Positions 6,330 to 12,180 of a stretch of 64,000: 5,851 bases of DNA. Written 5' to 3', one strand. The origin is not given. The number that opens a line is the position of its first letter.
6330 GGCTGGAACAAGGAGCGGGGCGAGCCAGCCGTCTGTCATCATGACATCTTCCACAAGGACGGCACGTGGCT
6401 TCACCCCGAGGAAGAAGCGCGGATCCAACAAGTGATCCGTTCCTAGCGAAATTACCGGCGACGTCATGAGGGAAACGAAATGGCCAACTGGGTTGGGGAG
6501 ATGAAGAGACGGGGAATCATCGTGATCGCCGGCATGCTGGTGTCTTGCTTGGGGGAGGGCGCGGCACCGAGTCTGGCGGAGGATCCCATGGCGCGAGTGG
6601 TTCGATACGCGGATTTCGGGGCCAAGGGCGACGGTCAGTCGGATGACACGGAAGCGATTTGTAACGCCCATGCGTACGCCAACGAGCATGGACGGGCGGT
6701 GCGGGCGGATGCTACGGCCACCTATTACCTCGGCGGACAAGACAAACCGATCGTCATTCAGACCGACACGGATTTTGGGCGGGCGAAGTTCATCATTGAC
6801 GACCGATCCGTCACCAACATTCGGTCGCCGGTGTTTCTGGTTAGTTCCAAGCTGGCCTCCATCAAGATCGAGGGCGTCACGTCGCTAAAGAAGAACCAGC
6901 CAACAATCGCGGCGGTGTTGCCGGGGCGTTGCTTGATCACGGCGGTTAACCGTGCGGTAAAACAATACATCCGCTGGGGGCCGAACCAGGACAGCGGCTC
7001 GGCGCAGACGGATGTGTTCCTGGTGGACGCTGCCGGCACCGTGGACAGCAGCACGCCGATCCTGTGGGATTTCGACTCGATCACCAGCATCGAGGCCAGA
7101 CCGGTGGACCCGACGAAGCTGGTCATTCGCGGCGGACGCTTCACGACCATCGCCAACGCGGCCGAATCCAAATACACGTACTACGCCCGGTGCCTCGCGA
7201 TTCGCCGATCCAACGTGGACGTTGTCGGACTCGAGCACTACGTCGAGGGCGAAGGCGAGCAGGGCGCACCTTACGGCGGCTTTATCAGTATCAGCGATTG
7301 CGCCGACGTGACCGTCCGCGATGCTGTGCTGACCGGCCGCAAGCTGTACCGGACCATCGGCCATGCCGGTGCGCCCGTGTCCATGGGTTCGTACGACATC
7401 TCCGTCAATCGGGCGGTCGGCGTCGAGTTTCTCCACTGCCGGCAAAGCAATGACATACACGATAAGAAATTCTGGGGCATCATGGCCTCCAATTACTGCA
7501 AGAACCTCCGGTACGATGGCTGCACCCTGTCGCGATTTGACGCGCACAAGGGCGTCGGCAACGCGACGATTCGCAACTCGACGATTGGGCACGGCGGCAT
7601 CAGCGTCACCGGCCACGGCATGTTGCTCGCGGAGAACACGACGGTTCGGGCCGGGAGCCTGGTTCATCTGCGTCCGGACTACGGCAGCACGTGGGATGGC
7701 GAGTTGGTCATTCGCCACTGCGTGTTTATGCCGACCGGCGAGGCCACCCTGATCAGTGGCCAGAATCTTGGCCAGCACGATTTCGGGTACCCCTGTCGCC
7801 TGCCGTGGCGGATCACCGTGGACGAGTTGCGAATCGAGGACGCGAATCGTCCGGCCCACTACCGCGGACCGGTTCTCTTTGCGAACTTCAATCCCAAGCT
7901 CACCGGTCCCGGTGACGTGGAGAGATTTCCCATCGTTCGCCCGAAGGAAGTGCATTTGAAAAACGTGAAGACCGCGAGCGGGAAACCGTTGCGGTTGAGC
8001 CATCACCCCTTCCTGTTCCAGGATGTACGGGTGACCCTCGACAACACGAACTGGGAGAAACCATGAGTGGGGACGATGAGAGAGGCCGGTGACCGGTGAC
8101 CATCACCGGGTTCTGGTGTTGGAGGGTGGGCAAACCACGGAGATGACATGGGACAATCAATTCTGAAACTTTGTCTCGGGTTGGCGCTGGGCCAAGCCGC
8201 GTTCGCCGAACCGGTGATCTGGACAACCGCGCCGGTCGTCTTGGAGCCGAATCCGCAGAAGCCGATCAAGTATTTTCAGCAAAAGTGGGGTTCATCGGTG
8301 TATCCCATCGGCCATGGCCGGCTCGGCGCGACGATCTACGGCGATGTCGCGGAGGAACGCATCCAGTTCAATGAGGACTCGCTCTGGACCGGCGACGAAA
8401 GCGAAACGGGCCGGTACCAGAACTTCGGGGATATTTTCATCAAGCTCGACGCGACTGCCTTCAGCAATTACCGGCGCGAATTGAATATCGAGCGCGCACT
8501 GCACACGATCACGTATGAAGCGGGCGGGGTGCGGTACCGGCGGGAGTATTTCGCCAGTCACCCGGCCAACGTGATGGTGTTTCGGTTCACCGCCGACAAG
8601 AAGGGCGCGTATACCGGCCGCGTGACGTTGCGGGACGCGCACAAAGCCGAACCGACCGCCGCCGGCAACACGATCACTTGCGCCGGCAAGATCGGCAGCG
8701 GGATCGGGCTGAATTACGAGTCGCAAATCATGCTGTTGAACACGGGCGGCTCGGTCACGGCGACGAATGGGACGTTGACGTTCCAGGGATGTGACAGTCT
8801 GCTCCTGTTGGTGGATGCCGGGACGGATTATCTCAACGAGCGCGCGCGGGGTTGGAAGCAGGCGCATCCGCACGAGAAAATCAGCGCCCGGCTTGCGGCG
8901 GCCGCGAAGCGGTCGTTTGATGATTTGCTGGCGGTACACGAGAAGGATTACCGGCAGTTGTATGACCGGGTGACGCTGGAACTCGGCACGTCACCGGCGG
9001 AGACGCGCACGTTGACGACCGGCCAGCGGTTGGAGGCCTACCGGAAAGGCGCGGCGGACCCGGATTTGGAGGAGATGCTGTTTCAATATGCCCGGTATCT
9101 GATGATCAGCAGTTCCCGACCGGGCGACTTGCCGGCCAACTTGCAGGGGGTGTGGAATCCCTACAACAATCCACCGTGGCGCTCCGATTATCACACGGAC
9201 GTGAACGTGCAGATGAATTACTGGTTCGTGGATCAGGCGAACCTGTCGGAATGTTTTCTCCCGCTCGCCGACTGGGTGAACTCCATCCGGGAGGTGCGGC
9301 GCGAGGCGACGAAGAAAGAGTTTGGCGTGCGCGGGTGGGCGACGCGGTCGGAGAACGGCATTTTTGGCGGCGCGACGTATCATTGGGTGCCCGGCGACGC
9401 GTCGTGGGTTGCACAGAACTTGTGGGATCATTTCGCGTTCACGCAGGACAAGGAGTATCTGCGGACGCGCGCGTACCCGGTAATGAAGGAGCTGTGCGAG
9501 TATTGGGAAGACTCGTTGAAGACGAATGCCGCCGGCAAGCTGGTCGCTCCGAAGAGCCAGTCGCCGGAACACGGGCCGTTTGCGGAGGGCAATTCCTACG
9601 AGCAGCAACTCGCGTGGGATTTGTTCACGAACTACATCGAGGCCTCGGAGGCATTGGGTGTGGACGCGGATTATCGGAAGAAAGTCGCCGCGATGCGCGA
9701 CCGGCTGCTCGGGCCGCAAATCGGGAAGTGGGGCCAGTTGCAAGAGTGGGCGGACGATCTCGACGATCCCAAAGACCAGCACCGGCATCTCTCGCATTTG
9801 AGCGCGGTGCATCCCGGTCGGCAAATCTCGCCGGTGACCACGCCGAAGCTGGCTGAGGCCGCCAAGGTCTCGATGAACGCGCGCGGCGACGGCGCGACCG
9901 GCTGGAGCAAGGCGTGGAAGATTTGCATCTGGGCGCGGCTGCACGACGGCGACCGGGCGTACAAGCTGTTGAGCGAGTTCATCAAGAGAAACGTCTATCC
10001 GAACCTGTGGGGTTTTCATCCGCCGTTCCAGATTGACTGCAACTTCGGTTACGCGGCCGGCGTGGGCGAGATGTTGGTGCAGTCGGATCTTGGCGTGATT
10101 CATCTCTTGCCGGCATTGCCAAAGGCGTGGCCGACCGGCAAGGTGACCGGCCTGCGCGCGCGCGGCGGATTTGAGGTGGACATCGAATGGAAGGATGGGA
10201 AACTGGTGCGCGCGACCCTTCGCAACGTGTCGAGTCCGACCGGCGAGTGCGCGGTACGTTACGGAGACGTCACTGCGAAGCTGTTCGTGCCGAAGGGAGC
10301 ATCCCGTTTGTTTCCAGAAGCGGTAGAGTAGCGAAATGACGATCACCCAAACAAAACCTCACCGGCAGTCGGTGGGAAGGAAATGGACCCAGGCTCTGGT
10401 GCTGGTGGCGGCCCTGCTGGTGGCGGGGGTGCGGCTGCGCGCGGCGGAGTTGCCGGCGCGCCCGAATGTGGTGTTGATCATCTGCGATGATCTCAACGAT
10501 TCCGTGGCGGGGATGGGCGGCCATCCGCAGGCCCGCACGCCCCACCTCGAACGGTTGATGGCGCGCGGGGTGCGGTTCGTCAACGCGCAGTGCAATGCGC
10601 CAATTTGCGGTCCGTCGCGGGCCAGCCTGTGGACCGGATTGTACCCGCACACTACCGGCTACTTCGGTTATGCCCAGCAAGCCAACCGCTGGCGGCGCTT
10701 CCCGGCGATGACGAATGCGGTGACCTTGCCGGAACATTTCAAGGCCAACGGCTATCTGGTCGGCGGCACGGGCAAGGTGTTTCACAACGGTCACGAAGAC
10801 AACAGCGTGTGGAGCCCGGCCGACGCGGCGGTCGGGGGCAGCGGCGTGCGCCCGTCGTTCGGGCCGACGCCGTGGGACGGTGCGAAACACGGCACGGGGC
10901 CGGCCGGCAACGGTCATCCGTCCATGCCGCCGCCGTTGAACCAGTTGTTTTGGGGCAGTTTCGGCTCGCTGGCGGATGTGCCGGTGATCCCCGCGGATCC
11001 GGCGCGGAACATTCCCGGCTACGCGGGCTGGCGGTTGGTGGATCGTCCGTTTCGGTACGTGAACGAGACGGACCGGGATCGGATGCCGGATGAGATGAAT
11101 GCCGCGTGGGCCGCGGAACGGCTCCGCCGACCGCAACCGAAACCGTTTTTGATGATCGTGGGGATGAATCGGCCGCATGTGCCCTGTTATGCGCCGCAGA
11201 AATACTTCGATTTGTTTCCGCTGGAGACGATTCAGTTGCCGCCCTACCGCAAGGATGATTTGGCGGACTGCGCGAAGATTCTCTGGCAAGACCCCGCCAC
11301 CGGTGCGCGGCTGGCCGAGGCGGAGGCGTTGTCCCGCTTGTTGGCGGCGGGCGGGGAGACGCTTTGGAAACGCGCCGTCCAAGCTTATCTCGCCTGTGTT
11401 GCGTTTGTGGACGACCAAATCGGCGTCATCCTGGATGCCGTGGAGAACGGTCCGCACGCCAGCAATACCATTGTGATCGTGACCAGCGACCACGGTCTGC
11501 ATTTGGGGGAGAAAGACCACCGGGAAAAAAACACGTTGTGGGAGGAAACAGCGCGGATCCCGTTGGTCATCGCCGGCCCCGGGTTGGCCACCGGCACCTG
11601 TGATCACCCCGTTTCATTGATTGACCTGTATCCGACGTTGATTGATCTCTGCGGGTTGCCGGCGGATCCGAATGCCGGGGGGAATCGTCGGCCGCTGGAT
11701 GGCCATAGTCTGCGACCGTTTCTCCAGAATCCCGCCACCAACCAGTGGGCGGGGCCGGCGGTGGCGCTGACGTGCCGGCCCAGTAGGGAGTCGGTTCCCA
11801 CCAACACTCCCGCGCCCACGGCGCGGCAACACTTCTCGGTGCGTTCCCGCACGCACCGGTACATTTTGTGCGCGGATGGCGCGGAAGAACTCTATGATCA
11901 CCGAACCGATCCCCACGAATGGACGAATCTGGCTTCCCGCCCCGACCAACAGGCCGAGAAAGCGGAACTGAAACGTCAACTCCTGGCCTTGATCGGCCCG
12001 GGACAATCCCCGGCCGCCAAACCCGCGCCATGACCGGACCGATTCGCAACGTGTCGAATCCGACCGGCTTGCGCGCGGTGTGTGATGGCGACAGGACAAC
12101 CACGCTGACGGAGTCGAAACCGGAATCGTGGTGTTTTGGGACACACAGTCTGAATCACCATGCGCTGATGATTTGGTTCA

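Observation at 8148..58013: Locus composition points to a fucoidan-like (sulfated, acetylated fucan) degradation island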

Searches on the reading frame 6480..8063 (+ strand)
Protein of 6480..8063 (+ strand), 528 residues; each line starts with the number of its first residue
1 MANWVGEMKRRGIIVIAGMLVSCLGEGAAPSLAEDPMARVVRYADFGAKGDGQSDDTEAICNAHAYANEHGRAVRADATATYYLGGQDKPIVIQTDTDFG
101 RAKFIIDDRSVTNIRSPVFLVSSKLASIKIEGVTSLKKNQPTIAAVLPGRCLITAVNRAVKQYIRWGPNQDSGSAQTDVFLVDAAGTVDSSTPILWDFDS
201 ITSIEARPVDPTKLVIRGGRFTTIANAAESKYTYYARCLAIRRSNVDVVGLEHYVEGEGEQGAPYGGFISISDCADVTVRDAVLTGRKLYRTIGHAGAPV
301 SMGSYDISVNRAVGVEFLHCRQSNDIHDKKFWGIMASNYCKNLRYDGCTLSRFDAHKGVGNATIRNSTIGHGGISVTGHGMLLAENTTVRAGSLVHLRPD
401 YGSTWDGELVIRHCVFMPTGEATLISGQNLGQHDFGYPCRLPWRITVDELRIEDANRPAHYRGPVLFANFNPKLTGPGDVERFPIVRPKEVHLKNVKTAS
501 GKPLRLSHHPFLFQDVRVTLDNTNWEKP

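Call 4: search_protein_families(library=pfam, proteins=[window:6480-8063:+], max_evalue=0.001)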
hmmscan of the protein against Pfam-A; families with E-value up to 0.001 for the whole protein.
window:6480-8063:+ (528 aa): 0 families

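Call 11: search_protein_families(library=ncbifam, proteins=[window:6480-8063:+], max_evalue=0.01)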
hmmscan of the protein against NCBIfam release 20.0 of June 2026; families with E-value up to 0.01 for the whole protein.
window:6480-8063:+ (528 aa): 0 families

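Call 42: search_protein_families(library=pfam, proteins=[window:6480-8063:+], max_evalue=1)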
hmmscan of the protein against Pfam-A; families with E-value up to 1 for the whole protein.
window:6480-8063:+ (528 aa): 1 family
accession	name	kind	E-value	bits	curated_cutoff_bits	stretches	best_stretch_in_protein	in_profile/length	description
PF12708.12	Pect-lyase_RHGA_epim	-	0.0045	17.3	27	1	44-64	5-25/213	Rhamnogalacturonase A/epimerase, pectate lyase-like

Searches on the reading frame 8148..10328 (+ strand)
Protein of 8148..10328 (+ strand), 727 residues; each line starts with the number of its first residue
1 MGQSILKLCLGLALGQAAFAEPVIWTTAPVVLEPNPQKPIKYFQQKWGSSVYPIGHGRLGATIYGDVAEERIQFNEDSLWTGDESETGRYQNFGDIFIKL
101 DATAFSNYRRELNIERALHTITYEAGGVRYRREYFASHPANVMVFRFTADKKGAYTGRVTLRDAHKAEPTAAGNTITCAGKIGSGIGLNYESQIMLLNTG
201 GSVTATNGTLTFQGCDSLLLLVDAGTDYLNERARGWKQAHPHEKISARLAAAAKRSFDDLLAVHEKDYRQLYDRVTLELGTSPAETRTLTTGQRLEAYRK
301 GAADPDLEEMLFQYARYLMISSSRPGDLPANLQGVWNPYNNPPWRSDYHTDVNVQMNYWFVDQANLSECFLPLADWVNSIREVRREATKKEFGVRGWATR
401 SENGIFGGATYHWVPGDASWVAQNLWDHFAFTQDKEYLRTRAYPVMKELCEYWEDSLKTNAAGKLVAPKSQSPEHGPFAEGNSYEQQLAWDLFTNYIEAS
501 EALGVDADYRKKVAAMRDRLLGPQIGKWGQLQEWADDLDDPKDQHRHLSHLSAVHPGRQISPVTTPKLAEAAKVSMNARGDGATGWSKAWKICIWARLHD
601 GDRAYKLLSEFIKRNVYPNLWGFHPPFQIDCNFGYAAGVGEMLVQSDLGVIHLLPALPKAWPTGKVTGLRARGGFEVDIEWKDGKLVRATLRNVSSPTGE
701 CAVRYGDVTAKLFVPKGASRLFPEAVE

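Call 4: search_protein_families(library=pfam, proteins=[window:8148-10328:+], max_evalue=0.001)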
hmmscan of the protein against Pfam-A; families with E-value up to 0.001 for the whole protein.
window:8148-10328:+ (727 aa): 3 families
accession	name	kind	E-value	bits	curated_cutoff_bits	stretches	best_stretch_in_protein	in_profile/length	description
PF22124.2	Glyco_hydro_95_cat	-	2.1e-152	508.3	27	1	256-643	1-408/408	Glycosyl hydrolase family 95 catalytic domain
PF14498.12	Glyco_hyd_65N_2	-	1e-47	163.5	27.7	2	87-230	85-233/234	Glycosyl hydrolase family 65, N-terminal domain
PF21307.2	Glyco_hydro_95_C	-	1.7e-21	76.9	27.6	1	645-707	1-61/94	Glycoside hydrolase family 95, C-terminal domain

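Call 8: find_encoding_contigs(protein=window:8148-10328:+, flank=10000, max_places=6)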
Protein window:8148-10328:+ (727 aa): no gene with exactly this product is on record in the collection.

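Call 15: list_cluster_members(proteins=[P0001, window:8148-10328:+, window:38452-40143:-, window:16891-20076:+])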
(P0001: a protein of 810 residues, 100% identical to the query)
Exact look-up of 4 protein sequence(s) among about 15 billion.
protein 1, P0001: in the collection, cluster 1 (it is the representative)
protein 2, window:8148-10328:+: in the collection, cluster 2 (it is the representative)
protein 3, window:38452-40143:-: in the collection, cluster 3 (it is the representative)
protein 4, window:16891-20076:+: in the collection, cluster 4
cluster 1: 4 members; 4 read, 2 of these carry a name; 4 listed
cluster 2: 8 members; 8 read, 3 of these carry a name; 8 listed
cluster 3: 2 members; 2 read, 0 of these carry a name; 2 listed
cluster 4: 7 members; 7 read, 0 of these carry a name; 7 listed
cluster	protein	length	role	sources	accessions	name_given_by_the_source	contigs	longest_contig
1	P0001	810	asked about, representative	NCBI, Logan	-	-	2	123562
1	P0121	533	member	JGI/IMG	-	HEAT repeat protein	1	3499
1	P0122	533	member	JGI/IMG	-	HEAT repeat protein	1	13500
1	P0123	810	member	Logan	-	-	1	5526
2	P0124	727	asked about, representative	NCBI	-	-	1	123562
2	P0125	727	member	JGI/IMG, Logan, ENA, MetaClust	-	\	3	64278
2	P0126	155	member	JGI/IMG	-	alpha-L-fucosidase 2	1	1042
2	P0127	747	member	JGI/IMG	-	alpha-L-fucosidase 2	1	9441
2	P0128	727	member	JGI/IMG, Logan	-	-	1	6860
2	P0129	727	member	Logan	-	-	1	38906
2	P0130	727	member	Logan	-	-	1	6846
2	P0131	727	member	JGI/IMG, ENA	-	-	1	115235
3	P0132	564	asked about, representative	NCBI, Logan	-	-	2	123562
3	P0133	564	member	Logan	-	-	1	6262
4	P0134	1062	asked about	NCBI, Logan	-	-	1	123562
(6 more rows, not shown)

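Call 74: search_dna_similar(query=window:8148-10328:+, collection=plasmids, mode=protein, max_rows=15)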
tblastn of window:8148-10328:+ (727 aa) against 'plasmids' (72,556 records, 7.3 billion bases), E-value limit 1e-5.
Records with a match: 99; places in all: 112; records where one place covers at least 80% of the query: 86.
Best place of each record, by identity: <60% 99.
By first word of the organism name: Rhizobium 25; Streptomyces 9; Novosphingobium 7; Clostridium 5; Phocaeicola 4; Monoglobus 4; Hymenobacter 3; Chondrinema 3; Bacillus 2; Embleya 2; and 25 more.
By predicted mobility (MOB-suite, as given by PLSDB): non-mobilizable 77; conjugative 17; mobilizable 5.
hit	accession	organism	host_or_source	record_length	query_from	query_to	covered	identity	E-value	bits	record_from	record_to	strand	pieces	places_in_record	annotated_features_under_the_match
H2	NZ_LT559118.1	Nonomuraea gerenzanensis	-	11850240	47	714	92%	43.0%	5e-165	534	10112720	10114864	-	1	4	none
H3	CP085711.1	Bacillus sp. F19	single cell,soil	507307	47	685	88%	44.3%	0e+0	609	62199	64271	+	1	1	glycoside hydrolase N-terminal domain-containing protein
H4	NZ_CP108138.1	Streptomyces sp. NBC_00184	-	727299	34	704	92%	42.2%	1e-163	530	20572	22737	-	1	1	glycoside hydrolase family 95 protein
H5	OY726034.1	Phocaeicola massiliensis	-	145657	88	719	87%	41.5%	1e-158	516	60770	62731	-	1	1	none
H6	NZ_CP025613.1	Niveispirillum cyanobacteriorum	sing cell,cyanobacterial aggregates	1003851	2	720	99%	36.3%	2e-141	466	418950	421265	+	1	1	none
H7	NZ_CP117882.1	Novosphingobium sp. KACC 22771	Single cell,soil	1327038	14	722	98%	36.5%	6e-131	436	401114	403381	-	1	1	none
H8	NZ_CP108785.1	Embleya sp. NBC_00888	-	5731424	53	724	92%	37.6%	1e-123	414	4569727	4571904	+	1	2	none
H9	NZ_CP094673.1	Hymenobacter tibetensis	Single cell,soil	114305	4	710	97%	35.6%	7e-139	458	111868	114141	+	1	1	none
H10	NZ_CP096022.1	Halocatena salina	cell culture,sediment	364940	2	707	97%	35.7%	6e-141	464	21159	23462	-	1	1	glycoside hydrolase N-terminal domain-containing protein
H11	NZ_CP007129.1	Gemmatirosa kalamazoonensis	-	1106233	53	684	87%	39.8%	9e-138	455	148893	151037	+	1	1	record has no annotation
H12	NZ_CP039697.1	Novosphingobium sp. EMRT-2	cell,freshwater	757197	11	722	98%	35.4%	7e-114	386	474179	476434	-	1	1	glycoside hydrolase family 95 protein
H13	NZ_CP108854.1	Streptomyces sp. NBC_00841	-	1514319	53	694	88%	39.0%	7e-130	432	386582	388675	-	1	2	record has no annotation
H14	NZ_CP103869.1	Novosphingobium humi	pure culture,soil biofilm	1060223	49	721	93%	37.1%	4e-132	439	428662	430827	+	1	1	none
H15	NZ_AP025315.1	Fulvitalea axinellae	-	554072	37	703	92%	37.3%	4e-152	497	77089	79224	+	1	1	glycoside hydrolase family 95 protein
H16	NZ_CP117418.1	Novosphingobium humi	Single cell,Soil from military shooting ...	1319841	49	721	93%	37.0%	2e-128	428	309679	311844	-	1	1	none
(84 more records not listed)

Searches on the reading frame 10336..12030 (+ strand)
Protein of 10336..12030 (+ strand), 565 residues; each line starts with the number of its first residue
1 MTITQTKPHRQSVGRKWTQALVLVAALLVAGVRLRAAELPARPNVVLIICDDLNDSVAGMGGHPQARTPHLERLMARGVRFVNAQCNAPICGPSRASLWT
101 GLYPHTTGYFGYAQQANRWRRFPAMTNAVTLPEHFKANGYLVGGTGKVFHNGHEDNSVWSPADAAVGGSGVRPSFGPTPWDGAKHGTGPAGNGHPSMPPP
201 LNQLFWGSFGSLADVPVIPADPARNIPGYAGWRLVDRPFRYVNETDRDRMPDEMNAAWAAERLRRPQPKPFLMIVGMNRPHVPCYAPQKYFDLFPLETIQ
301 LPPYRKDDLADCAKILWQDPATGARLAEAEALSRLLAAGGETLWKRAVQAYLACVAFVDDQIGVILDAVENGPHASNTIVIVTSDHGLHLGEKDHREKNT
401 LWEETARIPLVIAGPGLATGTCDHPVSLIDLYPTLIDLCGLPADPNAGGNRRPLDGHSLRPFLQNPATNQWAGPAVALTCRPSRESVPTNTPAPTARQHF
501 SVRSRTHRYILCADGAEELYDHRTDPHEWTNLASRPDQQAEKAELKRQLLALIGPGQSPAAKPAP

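Call 4: search_protein_families(library=pfam, proteins=[window:10336-12030:+], max_evalue=0.001)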
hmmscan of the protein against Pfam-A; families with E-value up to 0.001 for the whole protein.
window:10336-12030:+ (565 aa): 3 families
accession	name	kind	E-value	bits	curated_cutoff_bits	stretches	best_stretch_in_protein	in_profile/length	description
PF00884.28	Sulfatase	-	4.5e-43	148.1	25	1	43-440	1-300/301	Sulfatase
PF16347.10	SGSH_C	-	2.7e-10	41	29.3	1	391-552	1-151/154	N-sulphoglucosamine sulphohydrolase, C-terminal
PF01663.27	Phosphodiest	-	3.1e-08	34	23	0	66-118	18-74/342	Type I phosphodiesterase / nucleotide pyrophosphatase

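Call 43: search_solved_structures(query=window:10336-12030:+, max_evalue=1e-20)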
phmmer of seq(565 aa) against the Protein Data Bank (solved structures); distinct sequences matched with E-value up to 1e-20: 30.
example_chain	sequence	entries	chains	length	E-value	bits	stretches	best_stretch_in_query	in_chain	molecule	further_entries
6hhm_A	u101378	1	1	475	1.1e-42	149.8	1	250-552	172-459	Arylsulfatase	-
5fql_A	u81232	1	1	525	7.8e-36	127.2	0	248-419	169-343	IDURONATE-2-SULFATASE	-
6ioz_A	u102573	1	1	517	1.2e-35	126.6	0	248-419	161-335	Iduronate 2-sulfatase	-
2qzu_A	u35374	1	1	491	2.5e-32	115.6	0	343-442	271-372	Putative sulfatase yidJ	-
6fny_A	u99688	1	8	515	3.8e-32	115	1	268-545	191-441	Choline-sulfatase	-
7pth_A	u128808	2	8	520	1.3e-30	109.9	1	268-545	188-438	Choline sulfatase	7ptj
7stt_A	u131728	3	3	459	1.7e-30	109.6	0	42-147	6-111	N-acetylgalactosamine-6-sulfatase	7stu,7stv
6g5z_A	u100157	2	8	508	1.9e-30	109.4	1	268-545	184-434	Choline-sulfatase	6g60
4upl_A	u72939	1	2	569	2.7e-29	105.5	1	41-536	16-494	SULFATASE FAMILY PROTEIN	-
4upi_A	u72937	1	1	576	5.6e-29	104.5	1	41-537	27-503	SULFATASE FAMILY PROTEIN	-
3b5q_A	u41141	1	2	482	2.8e-28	102.2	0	255-544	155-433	Putative sulfatase yidJ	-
5g2v_A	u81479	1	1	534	7.6e-28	100.8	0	344-548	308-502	N-ACETYLGLUCOSAMINE-6-SULFATASE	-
5g2t_A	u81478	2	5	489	1.8e-27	99.6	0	256-544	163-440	2-O GLYCOSAMINOGLYCAN SULFATASE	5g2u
9s03_A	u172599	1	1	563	3.6e-26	95.2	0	342-553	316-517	Putative sulfatase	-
6hr5_A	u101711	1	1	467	1.6e-25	93.1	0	41-148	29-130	Alpha-L-rhamnosidase/sulfatase (GH78)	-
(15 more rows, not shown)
